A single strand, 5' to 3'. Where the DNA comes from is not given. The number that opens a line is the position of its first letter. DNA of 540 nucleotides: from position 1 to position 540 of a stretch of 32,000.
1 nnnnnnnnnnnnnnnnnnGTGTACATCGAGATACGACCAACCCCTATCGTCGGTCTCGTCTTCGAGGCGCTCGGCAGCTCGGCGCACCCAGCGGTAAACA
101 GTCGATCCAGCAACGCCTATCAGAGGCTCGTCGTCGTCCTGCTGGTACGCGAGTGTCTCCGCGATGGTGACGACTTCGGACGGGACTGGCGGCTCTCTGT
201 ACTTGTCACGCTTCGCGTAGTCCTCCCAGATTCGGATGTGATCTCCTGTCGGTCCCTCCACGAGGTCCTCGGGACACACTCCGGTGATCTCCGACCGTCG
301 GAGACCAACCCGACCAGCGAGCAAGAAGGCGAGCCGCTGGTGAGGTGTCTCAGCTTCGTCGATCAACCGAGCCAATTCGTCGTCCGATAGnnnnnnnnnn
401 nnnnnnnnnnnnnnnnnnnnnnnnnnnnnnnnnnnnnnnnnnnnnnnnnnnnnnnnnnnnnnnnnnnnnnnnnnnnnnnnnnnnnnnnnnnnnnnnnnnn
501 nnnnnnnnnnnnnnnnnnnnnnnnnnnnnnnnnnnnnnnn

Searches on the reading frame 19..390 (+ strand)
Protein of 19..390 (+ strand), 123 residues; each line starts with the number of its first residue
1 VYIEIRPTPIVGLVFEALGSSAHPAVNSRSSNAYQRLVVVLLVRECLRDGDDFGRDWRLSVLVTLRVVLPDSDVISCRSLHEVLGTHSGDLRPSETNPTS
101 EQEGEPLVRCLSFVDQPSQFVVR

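Call 84: search_protein_families(library=pfam, proteins=[window:19-390:+], max_evalue=0.001)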
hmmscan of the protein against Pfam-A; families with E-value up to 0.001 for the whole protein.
window:19-390:+ (123 aa): 0 families
